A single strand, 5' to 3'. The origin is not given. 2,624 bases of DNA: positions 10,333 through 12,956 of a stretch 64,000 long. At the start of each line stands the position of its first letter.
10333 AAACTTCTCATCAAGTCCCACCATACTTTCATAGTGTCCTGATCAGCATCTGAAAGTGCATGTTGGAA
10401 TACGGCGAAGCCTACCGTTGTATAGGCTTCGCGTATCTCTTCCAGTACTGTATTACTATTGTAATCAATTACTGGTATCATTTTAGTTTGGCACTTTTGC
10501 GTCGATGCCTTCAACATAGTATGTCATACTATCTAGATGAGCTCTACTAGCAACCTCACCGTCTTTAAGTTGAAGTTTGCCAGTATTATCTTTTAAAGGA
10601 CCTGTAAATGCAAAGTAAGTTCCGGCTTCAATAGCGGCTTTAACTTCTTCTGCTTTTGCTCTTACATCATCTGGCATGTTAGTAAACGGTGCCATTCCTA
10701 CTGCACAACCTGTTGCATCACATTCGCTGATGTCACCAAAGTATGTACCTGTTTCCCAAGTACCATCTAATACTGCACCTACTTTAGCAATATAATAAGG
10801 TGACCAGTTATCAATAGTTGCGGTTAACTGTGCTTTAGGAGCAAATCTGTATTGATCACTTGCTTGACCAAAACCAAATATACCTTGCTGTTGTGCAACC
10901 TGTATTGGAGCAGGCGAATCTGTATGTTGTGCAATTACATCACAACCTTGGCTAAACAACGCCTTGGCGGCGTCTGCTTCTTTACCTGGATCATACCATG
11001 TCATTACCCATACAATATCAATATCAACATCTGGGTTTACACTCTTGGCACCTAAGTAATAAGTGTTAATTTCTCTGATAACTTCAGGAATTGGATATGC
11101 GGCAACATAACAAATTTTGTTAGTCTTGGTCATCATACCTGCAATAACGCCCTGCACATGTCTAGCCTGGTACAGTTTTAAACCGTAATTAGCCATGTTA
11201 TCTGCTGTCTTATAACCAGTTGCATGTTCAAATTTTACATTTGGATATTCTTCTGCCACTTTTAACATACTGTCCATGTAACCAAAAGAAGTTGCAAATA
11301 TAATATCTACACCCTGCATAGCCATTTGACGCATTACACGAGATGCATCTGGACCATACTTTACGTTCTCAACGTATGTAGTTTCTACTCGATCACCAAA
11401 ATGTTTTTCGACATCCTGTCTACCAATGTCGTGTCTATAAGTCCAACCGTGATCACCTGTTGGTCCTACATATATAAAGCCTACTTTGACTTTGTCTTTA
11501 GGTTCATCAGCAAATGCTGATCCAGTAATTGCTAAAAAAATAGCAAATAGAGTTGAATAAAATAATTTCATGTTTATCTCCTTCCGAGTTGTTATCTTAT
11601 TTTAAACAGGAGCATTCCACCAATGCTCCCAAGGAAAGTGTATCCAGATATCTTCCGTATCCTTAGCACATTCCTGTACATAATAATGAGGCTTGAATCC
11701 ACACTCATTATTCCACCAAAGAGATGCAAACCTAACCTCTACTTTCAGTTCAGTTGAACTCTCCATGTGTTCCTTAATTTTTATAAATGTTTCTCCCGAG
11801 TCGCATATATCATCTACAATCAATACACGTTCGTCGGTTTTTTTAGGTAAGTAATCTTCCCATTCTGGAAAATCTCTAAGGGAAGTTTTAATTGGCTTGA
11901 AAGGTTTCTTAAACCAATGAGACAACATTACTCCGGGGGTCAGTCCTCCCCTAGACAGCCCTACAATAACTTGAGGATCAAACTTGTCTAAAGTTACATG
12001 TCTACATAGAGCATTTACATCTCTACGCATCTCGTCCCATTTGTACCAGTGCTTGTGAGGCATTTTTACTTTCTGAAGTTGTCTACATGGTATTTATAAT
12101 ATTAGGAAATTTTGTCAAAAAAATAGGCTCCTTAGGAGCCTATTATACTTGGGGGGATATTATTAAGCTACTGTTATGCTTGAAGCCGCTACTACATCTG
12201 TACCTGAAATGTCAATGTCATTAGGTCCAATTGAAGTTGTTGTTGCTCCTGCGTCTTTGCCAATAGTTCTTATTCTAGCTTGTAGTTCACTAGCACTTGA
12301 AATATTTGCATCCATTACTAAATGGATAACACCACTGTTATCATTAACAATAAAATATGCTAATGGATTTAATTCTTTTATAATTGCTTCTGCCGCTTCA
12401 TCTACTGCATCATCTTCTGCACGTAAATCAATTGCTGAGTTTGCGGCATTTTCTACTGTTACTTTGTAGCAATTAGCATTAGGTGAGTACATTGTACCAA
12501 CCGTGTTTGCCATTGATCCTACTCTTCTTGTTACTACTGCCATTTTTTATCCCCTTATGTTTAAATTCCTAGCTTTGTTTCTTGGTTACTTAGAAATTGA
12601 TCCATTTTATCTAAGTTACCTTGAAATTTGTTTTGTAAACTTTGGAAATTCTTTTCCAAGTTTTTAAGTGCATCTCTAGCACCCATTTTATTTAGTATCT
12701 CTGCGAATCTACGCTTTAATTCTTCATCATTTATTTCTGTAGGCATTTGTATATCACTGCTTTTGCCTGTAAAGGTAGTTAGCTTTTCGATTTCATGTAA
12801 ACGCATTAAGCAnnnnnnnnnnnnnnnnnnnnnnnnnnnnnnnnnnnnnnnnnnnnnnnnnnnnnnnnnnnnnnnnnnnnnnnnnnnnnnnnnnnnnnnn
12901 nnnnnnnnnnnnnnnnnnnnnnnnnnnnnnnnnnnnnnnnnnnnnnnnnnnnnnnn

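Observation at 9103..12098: Phage purine-scavenging operon (Gpt-like PRTase, BMP binding protein, IPNS-like oxygenase, Apt) behind a perfect late promoter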

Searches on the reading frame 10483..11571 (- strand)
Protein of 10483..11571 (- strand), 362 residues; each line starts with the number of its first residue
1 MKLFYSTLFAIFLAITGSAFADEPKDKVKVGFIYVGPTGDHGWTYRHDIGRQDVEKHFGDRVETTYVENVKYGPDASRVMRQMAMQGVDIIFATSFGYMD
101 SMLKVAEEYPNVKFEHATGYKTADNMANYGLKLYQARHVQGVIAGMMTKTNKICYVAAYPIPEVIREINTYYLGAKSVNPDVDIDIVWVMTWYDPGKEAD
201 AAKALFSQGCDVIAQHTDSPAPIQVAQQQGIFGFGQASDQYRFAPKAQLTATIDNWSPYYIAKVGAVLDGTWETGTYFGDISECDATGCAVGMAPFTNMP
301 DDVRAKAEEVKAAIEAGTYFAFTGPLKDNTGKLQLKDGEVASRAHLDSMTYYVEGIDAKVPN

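Call 3: search_protein_families(library=pfam, proteins=[window:10483-11571:-], max_evalue=0.01)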
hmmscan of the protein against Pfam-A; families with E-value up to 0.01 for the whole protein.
window:10483-11571:- (362 aa): 1 family
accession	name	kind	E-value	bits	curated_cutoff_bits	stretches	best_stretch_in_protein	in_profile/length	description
PF02608.20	Bmp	-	4.5e-50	170.8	24.1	1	27-275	1-254/301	ABC transporter substrate-binding protein PnrA-like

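Call 4: search_protein_families(library=phrogs, proteins=[window:10483-11571:-], max_evalue=0.001)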
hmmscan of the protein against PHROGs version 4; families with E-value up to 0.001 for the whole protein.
window:10483-11571:- (362 aa): 0 families

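Call 5: search_protein_families(library=ncbifam, proteins=[window:10483-11571:-], max_evalue=0.01)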
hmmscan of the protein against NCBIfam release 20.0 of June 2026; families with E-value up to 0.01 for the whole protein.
window:10483-11571:- (362 aa): 1 family
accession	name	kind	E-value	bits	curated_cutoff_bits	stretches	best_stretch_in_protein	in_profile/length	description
NF047927.1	ABC_BMP_B6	equivalog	1.5e-15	57.2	400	1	39-318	14-296/314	putative B6 ABC transporter substrate-binding protein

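Call 11: search_dna_similar(query=window:10483-11571:-, collection=phages, mode=protein, max_rows=20)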
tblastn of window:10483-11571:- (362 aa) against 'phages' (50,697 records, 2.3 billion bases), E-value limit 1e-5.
Records with a match: 13; places in all: 14; records where one place covers at least 80% of the query: 4.
Best place of each record, by identity: <60% 13.
By first word of the organism name: Bacteriophage 13.
By host as written in the record: - 13.
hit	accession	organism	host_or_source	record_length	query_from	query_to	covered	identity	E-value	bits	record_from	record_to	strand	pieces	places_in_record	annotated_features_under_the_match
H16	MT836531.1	Bacteriophage sp.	human fecal samples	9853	25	361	93%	38.0%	2e-60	215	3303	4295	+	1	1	record has no annotation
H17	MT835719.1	Bacteriophage sp.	human fecal samples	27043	26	359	92%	36.2%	3e-53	194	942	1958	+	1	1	record has no annotation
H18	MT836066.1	Bacteriophage sp.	human fecal samples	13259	29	356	91%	28.6%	5e-28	121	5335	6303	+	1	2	record has no annotation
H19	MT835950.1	Bacteriophage sp.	human fecal samples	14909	1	271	75%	34.6%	5e-36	144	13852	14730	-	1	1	record has no annotation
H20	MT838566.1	Bacteriophage sp.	human fecal samples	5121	1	268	74%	29.2%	6e-26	115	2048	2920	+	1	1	record has no annotation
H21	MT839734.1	Bacteriophage sp.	human fecal samples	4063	28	276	69%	30.9%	2e-26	116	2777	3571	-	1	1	record has no annotation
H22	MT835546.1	Bacteriophage sp.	human fecal samples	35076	29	356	91%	23.3%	5e-11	70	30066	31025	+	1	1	record has no annotation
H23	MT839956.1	Bacteriophage sp.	human fecal samples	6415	28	271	67%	31.0%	1e-30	129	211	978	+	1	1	record has no annotation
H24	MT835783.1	Bacteriophage sp.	human fecal samples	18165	29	270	67%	30.7%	5e-28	121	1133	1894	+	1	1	record has no annotation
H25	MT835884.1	Bacteriophage sp.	human fecal samples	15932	26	293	74%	26.1%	2e-15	84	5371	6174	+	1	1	record has no annotation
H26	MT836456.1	Bacteriophage sp.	human fecal samples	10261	20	188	47%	27.8%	3e-14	80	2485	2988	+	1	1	record has no annotation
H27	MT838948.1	Bacteriophage sp.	human fecal samples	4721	112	270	44%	29.3%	5e-14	79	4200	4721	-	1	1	record has no annotation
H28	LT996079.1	Bacteriophage sp.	-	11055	85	215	36%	28.0%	2e-6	56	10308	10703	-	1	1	record has no annotation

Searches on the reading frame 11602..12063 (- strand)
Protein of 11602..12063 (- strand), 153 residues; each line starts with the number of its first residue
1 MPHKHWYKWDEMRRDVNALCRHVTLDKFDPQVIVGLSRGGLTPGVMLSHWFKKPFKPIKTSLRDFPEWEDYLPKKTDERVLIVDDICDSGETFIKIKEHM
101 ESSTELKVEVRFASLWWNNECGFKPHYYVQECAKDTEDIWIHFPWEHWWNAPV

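Call 3: search_protein_families(library=pfam, proteins=[window:11602-12063:-], max_evalue=0.01)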
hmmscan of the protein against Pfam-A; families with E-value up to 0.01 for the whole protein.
window:11602-12063:- (153 aa): 1 family
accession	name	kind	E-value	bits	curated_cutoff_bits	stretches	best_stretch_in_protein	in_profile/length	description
PF00156.33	Pribosyltran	-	8.3e-15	54.9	26.3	1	10-146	9-152/158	Phosphoribosyl transferase domain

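Call 4: search_protein_families(library=phrogs, proteins=[window:11602-12063:-], max_evalue=0.001)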
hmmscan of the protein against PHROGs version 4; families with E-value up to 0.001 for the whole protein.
window:11602-12063:- (153 aa): 2 families
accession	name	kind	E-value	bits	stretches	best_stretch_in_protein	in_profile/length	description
phrog_8995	-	other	3.8e-15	57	1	4-147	4-139/148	phosphoribosyl transferase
phrog_619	-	other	3.2e-07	30.8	1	75-108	200-233/282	ribose-phosphate pyrophosphokinase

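Call 5: search_protein_families(library=ncbifam, proteins=[window:11602-12063:-], max_evalue=0.01)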
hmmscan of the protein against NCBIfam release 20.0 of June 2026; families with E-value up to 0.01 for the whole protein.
window:11602-12063:- (153 aa): 5 families
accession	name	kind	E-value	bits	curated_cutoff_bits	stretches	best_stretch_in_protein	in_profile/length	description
NF006613.0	PRK09177.1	equivalog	1.9e-11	43.8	138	1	6-147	11-146/159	xanthine phosphoribosyltransferase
NF000014.2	tet_prtrans_34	exception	1.4e-05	25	345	1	3-146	3-140/154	xanthine phosphoribosyltransferase Tet(34)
NF006605.0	PRK09162.1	equivalog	0.00036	19.9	181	1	76-108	97-129/183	hypoxanthine-guanine phosphoribosyltransferase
TIGR01203.1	HGPRTase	equivalog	0.00099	18.9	150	1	76-105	84-113/167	hypoxanthine phosphoribosyltransferase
NF005299.0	PRK06827.1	subfamily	0.0093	14.7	327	0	77-107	265-295/383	phosphoribosylpyrophosphate synthetase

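Call 12: search_dna_similar(query=window:11602-12063:-, collection=phages, mode=protein, max_rows=20)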
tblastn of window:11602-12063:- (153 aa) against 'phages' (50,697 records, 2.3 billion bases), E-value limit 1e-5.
Records with a match: 5; places in all: 5; records where one place covers at least 80% of the query: 5.
Best place of each record, by identity: <60% 5.
By first word of the organism name: Flavobacterium 4; Synechococcus 1.
By host as written in the record: Flavobacterium sp. LMO8 4; Synechococcus elongatus PCC 7942 = FACHB-805 1.
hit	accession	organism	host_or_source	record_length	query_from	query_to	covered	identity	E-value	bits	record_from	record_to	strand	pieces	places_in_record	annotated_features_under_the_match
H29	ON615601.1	Synechococcus phage BUCT-ZZ01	Synechococcus elongatus PCC 7942 = ...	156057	4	148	95%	32.0%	8e-17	82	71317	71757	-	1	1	xanthine-guanine phosphoribosyltransferase | hypothetical protein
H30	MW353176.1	Flavobacterium phage vB_FspM_immuto_3-5A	Flavobacterium sp. LMO8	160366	1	147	96%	28.6%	3e-14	74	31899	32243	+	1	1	phosphoribosyltransferase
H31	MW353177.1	Flavobacterium phage vB_FspM_immuto_13-6C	Flavobacterium sp. LMO8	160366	1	147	96%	28.6%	3e-14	74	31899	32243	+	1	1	phosphoribosyltransferase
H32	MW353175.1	Flavobacterium phage vB_FspM_immuto_2-6A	Flavobacterium sp. LMO8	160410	1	147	96%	28.6%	3e-14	74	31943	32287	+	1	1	phosphoribosyltransferase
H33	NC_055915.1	Flavobacterium phage vB_FspM_immuto_2-6A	Flavobacterium sp. LMO8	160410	1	147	96%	28.6%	3e-14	74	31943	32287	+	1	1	phosphoribosyl transferase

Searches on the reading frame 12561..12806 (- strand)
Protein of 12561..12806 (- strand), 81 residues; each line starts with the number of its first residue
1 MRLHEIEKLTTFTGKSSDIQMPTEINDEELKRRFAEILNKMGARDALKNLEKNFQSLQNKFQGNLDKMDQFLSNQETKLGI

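Call 3: search_protein_families(library=pfam, proteins=[window:12561-12806:-], max_evalue=0.01)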
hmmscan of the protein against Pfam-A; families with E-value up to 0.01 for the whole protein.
window:12561-12806:- (81 aa): 1 family
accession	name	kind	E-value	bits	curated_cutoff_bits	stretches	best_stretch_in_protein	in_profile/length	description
PF09269.16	DUF1967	-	0.0083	16.6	27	0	23-49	26-52/70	Domain of unknown function (DUF1967)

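Call 4: search_protein_families(library=phrogs, proteins=[window:12561-12806:-], max_evalue=0.001)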
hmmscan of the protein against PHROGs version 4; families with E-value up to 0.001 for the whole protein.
window:12561-12806:- (81 aa): 0 families
